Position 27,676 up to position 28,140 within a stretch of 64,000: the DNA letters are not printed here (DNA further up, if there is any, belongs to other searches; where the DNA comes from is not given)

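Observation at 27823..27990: Unrecognised 55-aa protein: type member of a dispersed small-ORF paralog family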

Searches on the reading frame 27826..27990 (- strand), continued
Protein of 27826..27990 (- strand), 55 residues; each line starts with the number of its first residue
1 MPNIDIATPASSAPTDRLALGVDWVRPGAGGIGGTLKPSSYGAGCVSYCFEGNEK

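Call 42: search_protein_families(library=pfam, proteins=[L080:2570-7426:-, L018:2170-5217:+, L028:2-2509:-, L039:291-2858:-, L039:3386-5377:+, L039:5341-7572:+, L015:492-2375:-, L051:9465-11522:+, L075:10280-12850:+, L034:335-2716:-], max_evalue=0.00001)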
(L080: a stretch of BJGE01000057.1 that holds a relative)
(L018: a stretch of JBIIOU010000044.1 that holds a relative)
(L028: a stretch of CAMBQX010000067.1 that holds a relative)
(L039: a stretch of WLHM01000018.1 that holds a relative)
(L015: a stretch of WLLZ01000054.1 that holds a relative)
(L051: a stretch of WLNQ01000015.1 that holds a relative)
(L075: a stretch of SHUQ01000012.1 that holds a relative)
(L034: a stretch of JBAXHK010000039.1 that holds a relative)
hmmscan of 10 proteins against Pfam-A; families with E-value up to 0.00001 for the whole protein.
L080:2570-7426:- (1619 aa): 8 families
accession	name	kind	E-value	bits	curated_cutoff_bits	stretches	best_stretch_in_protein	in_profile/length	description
PF05088.18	Bac_GDH_CD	-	9e-251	833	22.8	1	718-1219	1-495/497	Bacterial NAD-glutamate dehydrogenase, catalytic domain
PF21074.2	GDH_C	-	4.9e-107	358.5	26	1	1265-1602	1-338/339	Glutamate dehydrogenase, C-terminal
PF21076.3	GDH_ACT2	-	1.4e-34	119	22.8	1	396-486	1-90/90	Glutamate dehydrogenase, ACT2 domain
PF21075.3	GDH_ACT1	-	1.3e-26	93.6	23.7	1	27-152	4-132/144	Glutamate dehydrogenase, ACT1 domain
PF21078.2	GDH_HM3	-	1.5e-25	89.5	24.6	1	635-700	1-66/66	Glutamate dehydrogenase, helical motif 3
PF21077.3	GDH_ACT3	-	3.2e-23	81.7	22.2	1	541-613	2-74/80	Glutamate dehydrogenase, ACT3 domain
PF21073.2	GDH_HM1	-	2e-16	60.1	21.2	1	333-392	1-60/60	Glutamate dehydrogenase, helical motif 1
PF21079.2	GDH_HM2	-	5.2e-12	46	21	1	492-535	1-44/45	Glutamate dehydrogenase, helical motif 2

L018:2170-5217:+ (1016 aa): 1 family
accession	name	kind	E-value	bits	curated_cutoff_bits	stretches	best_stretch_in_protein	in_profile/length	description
PF07603.17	Lcl_C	-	9.3e-07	29.6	34.9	1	922-1014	26-117/117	Lcl C-terminal domain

L028:2-2509:- (836 aa): 4 families
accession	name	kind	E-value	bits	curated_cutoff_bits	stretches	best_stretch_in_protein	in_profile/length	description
PF00133.28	tRNA-synt_1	-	3.2e-69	234.1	22.7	1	26-627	2-413/414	tRNA synthetases class I (I, L, M and V)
PF08264.19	Anticodon_1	-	2.4e-29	102.6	25.1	1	666-811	1-145/148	Anticodon-binding domain of tRNA ligase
PF09334.17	tRNA-synt_1g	-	3.4e-16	59.4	20.1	1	50-102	3-55/391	tRNA synthetases class I (M)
PF01921.24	tRNA-synt_1f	-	1.3e-06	28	27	0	581-631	274-324/360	tRNA synthetases class I (K)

L039:291-2858:- (856 aa): 2 families
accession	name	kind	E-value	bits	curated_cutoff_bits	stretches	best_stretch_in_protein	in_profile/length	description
PF11897.13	DUF3417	-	3.7e-33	114.7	25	1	13-120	1-109/109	Protein of unknown function (DUF3417)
PF00343.26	Phosphorylase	-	1.1e-26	93.9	27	1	273-625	216-579/713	Carbohydrate phosphorylase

L039:3386-5377:+ (664 aa): 2 families
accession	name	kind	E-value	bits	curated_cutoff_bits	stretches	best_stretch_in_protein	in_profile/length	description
PF11896.14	GlgE_dom_N_S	-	4e-47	161.3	25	1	20-205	1-179/179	Alpha-1,4-glucan:maltose-1-phosphate maltosyltransferase, domain N/S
PF21702.3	GLGE_C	-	7.2e-32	109.9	27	1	578-662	1-87/87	GLGE, C-terminal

L039:5341-7572:+ (744 aa): 4 families
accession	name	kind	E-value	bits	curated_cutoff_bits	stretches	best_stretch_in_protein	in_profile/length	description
PF22019.2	GlgB_N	-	1.8e-28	98.9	27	2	27-114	2-94/94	alpha-1,4-glucan branching enzyme GlgB, N-terminal domain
PF02922.24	CBM_48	-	6.4e-27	94.2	22.4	1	140-226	2-83/83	Carbohydrate-binding module 48 (Isoamylase N-terminal domain)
PF02806.24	Alpha-amylase_C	-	9.9e-23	80.7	21.2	1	642-739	1-94/95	Alpha amylase, C-terminal all-beta domain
PF00128.31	Alpha-amylase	-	2.6e-15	57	22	1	290-359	26-94/446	Alpha amylase, catalytic domain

L015:492-2375:- (628 aa): 1 family
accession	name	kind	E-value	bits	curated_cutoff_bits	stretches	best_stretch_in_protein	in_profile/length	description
PF01757.29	Acyl_transf_3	-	7.9e-33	114.3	31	1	24-359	2-320/326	Acyltransferase domain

L051:9465-11522:+ (686 aa): 3 families
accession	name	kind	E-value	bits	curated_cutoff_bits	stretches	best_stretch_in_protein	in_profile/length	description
PF18065.6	PatG_C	-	1.8e-35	121.9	25.9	1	575-682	8-115/115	PatG C-terminal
PF00082.27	Peptidase_S8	-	8.3e-31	107.8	21.8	1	91-313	3-259/288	Subtilase family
PF18047.6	PatG_D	-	1.1e-14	55.3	27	1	410-521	2-109/111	PatG Domain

L075:10280-12850:+ (857 aa): 4 families
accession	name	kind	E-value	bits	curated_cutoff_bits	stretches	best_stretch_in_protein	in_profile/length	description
PF13603.12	tRNA-synt_1_2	-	2.2e-59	200.5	25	1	262-442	1-181/185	Leucyl-tRNA synthetase, editing domain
PF00133.28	tRNA-synt_1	-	7.4e-42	144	22.7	2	53-249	2-210/414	tRNA synthetases class I (I, L, M and V)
PF09334.17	tRNA-synt_1g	-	1.6e-26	93.4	20.1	1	80-222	6-145/391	tRNA synthetases class I (M)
PF08264.19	Anticodon_1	-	8.5e-17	61.8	25.1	1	695-818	1-143/148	Anticodon-binding domain of tRNA ligase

L034:335-2716:- (794 aa): 1 family
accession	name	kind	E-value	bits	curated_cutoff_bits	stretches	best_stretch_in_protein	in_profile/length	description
PF03176.21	MMPL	-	7.3e-104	347.7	20.5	2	56-356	2-301/333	MMPL family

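Call 43: search_protein_representatives(alignment_id=A2)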
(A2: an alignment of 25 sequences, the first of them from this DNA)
Query: 25 sequences, 56 profile positions. Proteins with E-value up to 0.001 (for the whole library): 66; up to 1e-10: 37; up to 1e-30: 0. The best 66 are listed.
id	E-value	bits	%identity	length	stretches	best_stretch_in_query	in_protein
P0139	2.3e-26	107.7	-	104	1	1-56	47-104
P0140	4.1e-26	106.9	-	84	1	1-56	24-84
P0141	3.0e-25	104.1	-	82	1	1-56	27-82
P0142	6.3e-24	99.9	-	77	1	1-56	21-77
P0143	1.4e-23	98.8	-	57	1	1-56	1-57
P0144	1.4e-22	95.6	-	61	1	1-56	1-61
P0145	4.2e-21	90.9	-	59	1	1-56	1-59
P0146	7.1e-21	90.1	-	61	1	1-44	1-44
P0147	1.0e-19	86.4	-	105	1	1-56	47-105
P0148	1.4e-18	82.8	-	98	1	1-56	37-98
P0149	2.3e-18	82.1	-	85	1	1-44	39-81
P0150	1.5e-17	79.5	-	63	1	1-41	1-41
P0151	2.4e-17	78.8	-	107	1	1-56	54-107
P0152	2.8e-17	78.6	-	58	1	1-56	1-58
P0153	1.1e-16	76.7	-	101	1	1-55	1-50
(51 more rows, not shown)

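Call 46: search_protein_families(library=pfam, proteins=[L051:5457-5960:-, L051:6172-6999:-, L051:7350-8645:-, L051:11723-12109:+, L051:12118-14154:+, L051:14136-16439:+, L051:16465-17259:+, L051:17252-18490:+, L051:18501-19394:-, L051:3351-4847:-], max_evalue=0.001)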
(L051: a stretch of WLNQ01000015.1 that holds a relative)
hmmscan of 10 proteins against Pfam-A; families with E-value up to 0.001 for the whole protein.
L051:5457-5960:- (167 aa): 0 families

L051:6172-6999:- (275 aa): 7 families
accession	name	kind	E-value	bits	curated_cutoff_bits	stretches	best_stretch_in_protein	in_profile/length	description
PF01738.24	DLH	-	2.1e-36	126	21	1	49-271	4-215/217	Dienelactone hydrolase family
PF08840.17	BAAT_C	-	1.4e-09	38.8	20.9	1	132-175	10-53/210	BAAT / Acyl-CoA thioester hydrolase C terminal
PF05448.18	AXE1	-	1.4e-08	34.3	21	1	117-176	149-208/321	Acetyl xylan esterase (AXE1)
PF00326.27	Peptidase_S9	-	5.8e-06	26.4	22.6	1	77-165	5-85/213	Prolyl oligopeptidase family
PF12697.13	Abhydrolase_6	-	0.00012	23.3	26.3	0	76-180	18-102/217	Alpha/beta hydrolase family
PF02129.25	Peptidase_S15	-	0.00015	22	23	1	43-174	2-126/262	X-Pro dipeptidyl-peptidase (S15 family)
PF00561.26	Abhydrolase_1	-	0.00073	19.7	25.8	0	77-191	18-110/245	alpha/beta hydrolase fold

L051:7350-8645:- (431 aa): 2 families
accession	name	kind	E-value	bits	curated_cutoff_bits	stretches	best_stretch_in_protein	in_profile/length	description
PF13458.12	Peripla_BP_6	-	9.6e-48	164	31.7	1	60-376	2-317/343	Periplasmic binding protein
PF13433.12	Peripla_BP_5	-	3.1e-07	30.3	27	1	61-129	2-74/363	Periplasmic binding protein domain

L051:11723-12109:+ (128 aa): 0 families

L051:12118-14154:+ (678 aa): 3 families
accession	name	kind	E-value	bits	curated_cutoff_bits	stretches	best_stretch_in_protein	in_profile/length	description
PF00082.27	Peptidase_S8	-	6.6e-22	78.6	21.8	1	26-262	7-274/288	Subtilase family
PF18065.6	PatG_C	-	7e-21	74.8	25.9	1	564-674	5-115/115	PatG C-terminal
PF18047.6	PatG_D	-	4.4e-10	40.5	27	1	373-463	3-92/111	PatG Domain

L051:14136-16439:+ (767 aa): 2 families
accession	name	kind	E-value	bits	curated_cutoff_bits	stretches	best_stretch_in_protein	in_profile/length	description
PF22767.2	ThcOx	-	2.2e-19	70.8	27.7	2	105-174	1-71/110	Cyanobactin oxidase ThcOx,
PF00881.29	Nitroreductase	-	2.2e-14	54.4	23.5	1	576-752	2-157/167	Nitroreductase family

L051:16465-17259:+ (264 aa): 0 families

L051:17252-18490:+ (412 aa): 3 families
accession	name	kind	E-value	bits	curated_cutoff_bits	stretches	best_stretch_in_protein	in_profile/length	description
PF00685.33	Sulfotransfer_1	-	3.5e-23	82.7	22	1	12-279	3-255/255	Sulfotransferase domain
PF05402.18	PqqD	-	2.8e-08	34.4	23.4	1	343-400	7-65/67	Coenzyme PQQ synthesis protein D (PqqD)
PF13469.12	Sulfotransfer_3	-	0.00012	22.9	27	1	65-210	79-215/216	Sulfotransferase family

L051:18501-19394:- (297 aa): 1 family
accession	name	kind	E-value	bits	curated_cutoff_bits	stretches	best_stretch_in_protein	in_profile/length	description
PF02624.21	YcaO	-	5.9e-64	216.9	25.7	1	2-260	76-325/325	YcaO cyclodehydratase, ATP-ad Mg2+-binding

L051:3351-4847:- (498 aa): 3 families
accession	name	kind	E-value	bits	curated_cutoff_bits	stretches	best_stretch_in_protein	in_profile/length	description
PF00106.31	adh_short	-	2.2e-38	132.1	26.6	2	207-357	1-145/195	short chain dehydrogenase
PF13561.12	adh_short_C2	-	1.3e-26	94.1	27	1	215-357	5-139/236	Enoyl-(Acyl carrier protein) reductase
PF08659.16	KR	-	1.4e-05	25.5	22.6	1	209-336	3-128/180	KR domain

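Call 47: search_solved_structures(query=L051:9465-11522:+, max_evalue=0.001)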
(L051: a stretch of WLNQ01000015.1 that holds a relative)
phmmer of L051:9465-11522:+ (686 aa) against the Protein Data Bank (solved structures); distinct sequences matched with E-value up to 0.001: 157 (the best 60 are shown).
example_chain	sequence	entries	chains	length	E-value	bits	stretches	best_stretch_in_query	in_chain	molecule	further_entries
4h6v_A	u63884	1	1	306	1.6e-84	287.8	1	87-360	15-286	Subtilisin-like protein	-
3zxx_A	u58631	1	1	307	1.7e-84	287.7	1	86-360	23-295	SUBTILISIN-LIKE PROTEIN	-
3zxy_A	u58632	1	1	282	1.9e-83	284.3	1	88-359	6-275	SUBTILISIN-LIKE PROTEIN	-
4h6w_A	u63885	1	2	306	2.9e-82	280.3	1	71-360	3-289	N-terminal cyanobactin protease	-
4uvq_A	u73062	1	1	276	1.2e-81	278.3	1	408-683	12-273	THIAZOLINE OXIDASE/SUBTILISIN-LIKE PROTEASE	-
4aks_A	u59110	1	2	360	2.5e-38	135.1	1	130-358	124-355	THIAZOLINE OXIDASE/SUBTILISIN-LIKE PROTEASE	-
4h6x_A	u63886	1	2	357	3.6e-38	134.6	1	130-363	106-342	Thiazoline oxidase/subtilisin-like protease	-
4akt_A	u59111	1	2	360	4.5e-37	131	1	133-358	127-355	THIAZOLINE OXIDASE/SUBTILISIN-LIKE PROTEASE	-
1dbi_A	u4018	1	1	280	1.5e-26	96.2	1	84-314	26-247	AK.1 SERINE PROTEASE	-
3vyv_A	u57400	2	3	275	4.4e-20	74.9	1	86-310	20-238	Subtilisin NAT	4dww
5gl8_A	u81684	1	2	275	4.9e-20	74.7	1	86-310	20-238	Subtilisin NAT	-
1mee_A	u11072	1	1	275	5e-20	74.7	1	86-310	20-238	MESENTERICOPEPTIDASE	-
6o44_A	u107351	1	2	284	1.8e-19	72.9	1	86-310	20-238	Nattokinase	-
1scj_A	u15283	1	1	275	2.7e-19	72.3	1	86-310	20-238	SUBTILISIN E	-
1st3_A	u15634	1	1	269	3.1e-19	72.1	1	91-315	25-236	SUBTILISIN BL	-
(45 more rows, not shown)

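Call 48: search_solved_structures(query=L051:12118-14151:+, max_evalue=0.001)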
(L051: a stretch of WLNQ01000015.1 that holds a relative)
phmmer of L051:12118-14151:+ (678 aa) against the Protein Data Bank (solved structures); distinct sequences matched with E-value up to 0.001: 113 (the best 60 are shown).
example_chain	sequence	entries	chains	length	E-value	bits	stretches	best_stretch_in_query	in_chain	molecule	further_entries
4h6w_A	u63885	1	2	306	9.7e-63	216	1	4-286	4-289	N-terminal cyanobactin protease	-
4h6x_A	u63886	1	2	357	6.9e-59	203.3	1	54-298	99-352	Thiazoline oxidase/subtilisin-like protease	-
4h6v_A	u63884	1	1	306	2.2e-58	201.6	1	11-289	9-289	Subtilisin-like protein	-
3zxx_A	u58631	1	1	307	3.4e-58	201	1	11-289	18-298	SUBTILISIN-LIKE PROTEIN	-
4aks_A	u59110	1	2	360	5.9e-58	200.2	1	54-287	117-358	THIAZOLINE OXIDASE/SUBTILISIN-LIKE PROTEASE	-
4akt_A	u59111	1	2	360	7.6e-57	196.5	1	62-287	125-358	THIAZOLINE OXIDASE/SUBTILISIN-LIKE PROTEASE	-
3zxy_A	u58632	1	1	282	9.1e-57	196.3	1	18-287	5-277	SUBTILISIN-LIKE PROTEIN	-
4uvq_A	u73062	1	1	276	2.2e-44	155.4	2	360-518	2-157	THIAZOLINE OXIDASE/SUBTILISIN-LIKE PROTEASE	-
1dbi_A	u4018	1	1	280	2e-15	59.7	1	17-268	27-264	AK.1 SERINE PROTEASE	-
7xr8_A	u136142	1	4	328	1e-14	57.3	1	24-238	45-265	Major intracellular serine protease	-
7y6m_C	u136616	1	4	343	2.6e-13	52.7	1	53-246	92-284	Intracellular serine protease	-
2xrm_A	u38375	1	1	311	1.2e-12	50.5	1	14-240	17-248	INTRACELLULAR SUBTILISIN PROTEASE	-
3f7o_A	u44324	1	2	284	1.4e-12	50.3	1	18-238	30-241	Serine protease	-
2x8j_A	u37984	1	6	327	1.4e-12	50.2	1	14-240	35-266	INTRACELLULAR SUBTILISIN PROTEASE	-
2wv7_A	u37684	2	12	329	1.5e-12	50.2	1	14-240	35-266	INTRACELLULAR SUBTILISIN PROTEASE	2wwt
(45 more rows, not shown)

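Call 50: find_homologous_proteins(query=L051:12118-14151:+, max_evalue=1e-20)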
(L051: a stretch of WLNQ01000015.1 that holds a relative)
Query L051:12118-14151:+ (678 aa): 79 proteins with E <= 1e-20 among 8000 candidates.
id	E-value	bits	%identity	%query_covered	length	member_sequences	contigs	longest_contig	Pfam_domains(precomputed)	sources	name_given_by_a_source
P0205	0.0e+0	1431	93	100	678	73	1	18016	PF18047.7,PF00082.28,PF18065.7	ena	-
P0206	0.0e+0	1378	91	100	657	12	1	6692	PF18047.7,PF00082.28,PF18065.7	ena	-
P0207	0.0e+0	1330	86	100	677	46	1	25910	PF18047.7,PF00082.28,PF18065.7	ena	-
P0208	0.0e+0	1154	84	88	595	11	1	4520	PF18047.7,PF00082.28,PF18065.7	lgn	-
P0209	0.0e+0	1066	71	100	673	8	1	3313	PF18047.7,PF00082.28,PF18065.7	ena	-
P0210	0.0e+0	1061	71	100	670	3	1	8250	PF18047.7,PF00082.28,PF18065.7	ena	-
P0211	3.5e-271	920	62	100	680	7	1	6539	PF18047.7,PF00082.28,PF18065.7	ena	-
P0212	8.0e-270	915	62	100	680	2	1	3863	PF18047.7,PF00082.28,PF18065.7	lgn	-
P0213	5.3e-269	913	61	100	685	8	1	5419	PF00082.28,PF18065.7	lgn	-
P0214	6.2e-269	912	61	100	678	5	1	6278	PF00082.28,PF18065.7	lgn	-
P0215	1.4e-268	911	61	100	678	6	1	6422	PF00082.28,PF18065.7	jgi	-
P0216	2.4e-267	907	61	100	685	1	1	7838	PF00082.28,PF18065.7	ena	-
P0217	3.4e-267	907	61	100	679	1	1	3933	PF00082.28,PF18065.7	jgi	-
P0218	2.7e-264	897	60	100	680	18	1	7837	PF00082.28,PF18065.7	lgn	-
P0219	6.6e-263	892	62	99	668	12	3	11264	PF18047.7,PF00082.28,PF18065.7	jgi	jgi:hypothetical protein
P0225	1.8e-252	858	59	100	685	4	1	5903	PF18047.7,PF00082.28,PF18065.7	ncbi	-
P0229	4.2e-252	857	59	99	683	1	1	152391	PF18047.7,PF00082.28,PF18065.7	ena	-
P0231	2.7e-251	854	58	100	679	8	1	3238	PF18047.7,PF00082.28,PF18065.7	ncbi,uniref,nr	ncbi:MAG: S8 family serine peptidase [Actinobacteria bacterium]|uniref:Unannotated protein n=1 Tax=f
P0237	5.6e-246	837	60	99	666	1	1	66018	PF18047.7,PF00082.28,PF18065.7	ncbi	-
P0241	1.0e-218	746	53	100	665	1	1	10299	PF18047.7,PF00082.28,PF18065.7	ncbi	ncbi:MAG: S8 family serine peptidase [Candidatus Nanopelagicales bacterium]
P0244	1.6e-211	723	53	96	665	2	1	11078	PF18047.7,PF00082.28,PF18065.7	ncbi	ncbi:MAG: S8 family serine peptidase [Actinomycetes bacterium]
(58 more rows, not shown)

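Call 51: find_encoding_contigs(protein=P0229, flank=10000, max_places=2)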
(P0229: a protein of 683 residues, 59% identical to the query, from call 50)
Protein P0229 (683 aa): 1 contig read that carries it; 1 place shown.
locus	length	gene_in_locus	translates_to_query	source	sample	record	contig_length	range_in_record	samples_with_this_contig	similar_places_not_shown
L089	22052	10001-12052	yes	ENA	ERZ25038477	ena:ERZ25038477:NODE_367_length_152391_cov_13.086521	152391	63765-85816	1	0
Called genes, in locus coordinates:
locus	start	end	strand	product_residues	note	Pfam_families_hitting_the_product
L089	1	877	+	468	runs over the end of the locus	PF01565:FAD_binding_4, PF02913:FAD-oxidase_C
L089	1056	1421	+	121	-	PF11774:Lsr2, PF23359:Lsr2_DNA-bd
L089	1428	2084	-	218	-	PF00702:Hydrolase, PF12710:HAD, PF13419:HAD_2, PF13242:Hydrolase_like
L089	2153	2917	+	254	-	PF03009:GDPD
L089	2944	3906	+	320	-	PF02810:SEC-C, PF19348:DUF5926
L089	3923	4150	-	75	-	PF02604:PhdYeFM_antitox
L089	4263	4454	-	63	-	-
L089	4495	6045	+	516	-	PF00083:Sugar_tr, PF07690:MFS_1, PF05977:MFS_3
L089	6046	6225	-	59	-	-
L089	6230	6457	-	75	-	-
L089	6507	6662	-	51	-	-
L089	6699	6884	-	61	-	-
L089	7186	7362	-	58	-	-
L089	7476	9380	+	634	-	PF00082:Peptidase_S8, PF18047:PatG_D, PF18065:PatG_C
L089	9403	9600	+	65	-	-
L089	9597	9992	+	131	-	-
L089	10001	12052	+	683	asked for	PF00082:Peptidase_S8, PF18047:PatG_D (weak), PF18065:PatG_C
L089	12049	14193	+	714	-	PF22767:ThcOx, PF00881:Nitroreductase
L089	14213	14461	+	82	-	-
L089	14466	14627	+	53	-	-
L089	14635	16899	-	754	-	PF02624:YcaO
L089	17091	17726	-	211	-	PF01169:GDT1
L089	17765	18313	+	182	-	PF14584:DUF4446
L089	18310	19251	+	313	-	PF00800:PDT, PF01842:ACT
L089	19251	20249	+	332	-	PF01073:3Beta_HSD, PF01370:Epimerase, PF02719:Polysacc_synt_2, PF04321:RmlD_sub_bind, PF07993:NAD_binding_4, PF13460:NAD_binding_10, PF16363:GDP_Man_Dehyd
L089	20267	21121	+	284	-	PF01370:Epimerase, PF04321:RmlD_sub_bind, PF02719:Polysacc_synt_2 (weak), PF16363:GDP_Man_Dehyd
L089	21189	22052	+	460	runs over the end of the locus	PF25174:Beta-prop_THOC3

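Call 52: find_encoding_contigs(protein=P0237, flank=10000, max_places=2)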
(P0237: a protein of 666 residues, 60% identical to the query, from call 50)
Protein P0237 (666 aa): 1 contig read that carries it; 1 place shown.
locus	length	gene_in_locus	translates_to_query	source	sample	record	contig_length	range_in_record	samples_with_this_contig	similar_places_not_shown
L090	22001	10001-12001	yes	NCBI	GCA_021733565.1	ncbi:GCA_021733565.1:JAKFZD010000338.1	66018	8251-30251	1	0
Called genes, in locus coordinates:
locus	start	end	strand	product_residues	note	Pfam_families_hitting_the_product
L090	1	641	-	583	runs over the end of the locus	PF09972:DUF2207, PF20990:DUF2207_C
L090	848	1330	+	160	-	-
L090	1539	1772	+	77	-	-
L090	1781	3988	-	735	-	PF02624:YcaO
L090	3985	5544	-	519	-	PF00083:Sugar_tr, PF07690:MFS_1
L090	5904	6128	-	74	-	-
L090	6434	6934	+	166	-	-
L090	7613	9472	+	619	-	PF00082:Peptidase_S8, PF18047:PatG_D, PF18065:PatG_C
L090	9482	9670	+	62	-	-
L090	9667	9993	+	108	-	-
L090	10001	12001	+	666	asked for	PF00082:Peptidase_S8, PF18047:PatG_D, PF18065:PatG_C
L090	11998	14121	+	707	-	PF22767:ThcOx, PF00881:Nitroreductase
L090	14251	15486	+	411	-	PF00437:T2SSE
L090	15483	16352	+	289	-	PF00482:T2SSF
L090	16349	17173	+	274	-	PF00482:T2SSF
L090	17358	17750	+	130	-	PF07811:TadE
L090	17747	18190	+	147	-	-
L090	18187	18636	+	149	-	PF13400:Tad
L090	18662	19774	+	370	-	PF03462:PCRF, PF00472:RF-1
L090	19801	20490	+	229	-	PF00005:ABC_tran, PF13304:AAA_21 (faint)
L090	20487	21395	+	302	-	PF18075:FtsX_ECD, PF02687:FtsX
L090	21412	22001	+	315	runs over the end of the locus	PF14494:DUF4436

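Call 54: find_encoding_contigs(protein=P0231, flank=6000, max_places=6)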
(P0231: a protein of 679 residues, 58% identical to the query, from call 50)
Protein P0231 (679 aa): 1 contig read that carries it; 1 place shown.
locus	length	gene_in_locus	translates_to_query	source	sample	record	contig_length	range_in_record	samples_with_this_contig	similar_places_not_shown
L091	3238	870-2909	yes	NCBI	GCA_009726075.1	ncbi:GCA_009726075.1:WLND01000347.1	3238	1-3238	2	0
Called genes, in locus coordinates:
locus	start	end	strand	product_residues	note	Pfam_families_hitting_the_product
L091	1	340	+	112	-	PF18065:PatG_C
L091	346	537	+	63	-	-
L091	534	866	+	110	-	-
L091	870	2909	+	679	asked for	PF00082:Peptidase_S8, PF18047:PatG_D, PF18065:PatG_C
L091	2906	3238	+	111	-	PF22767:ThcOx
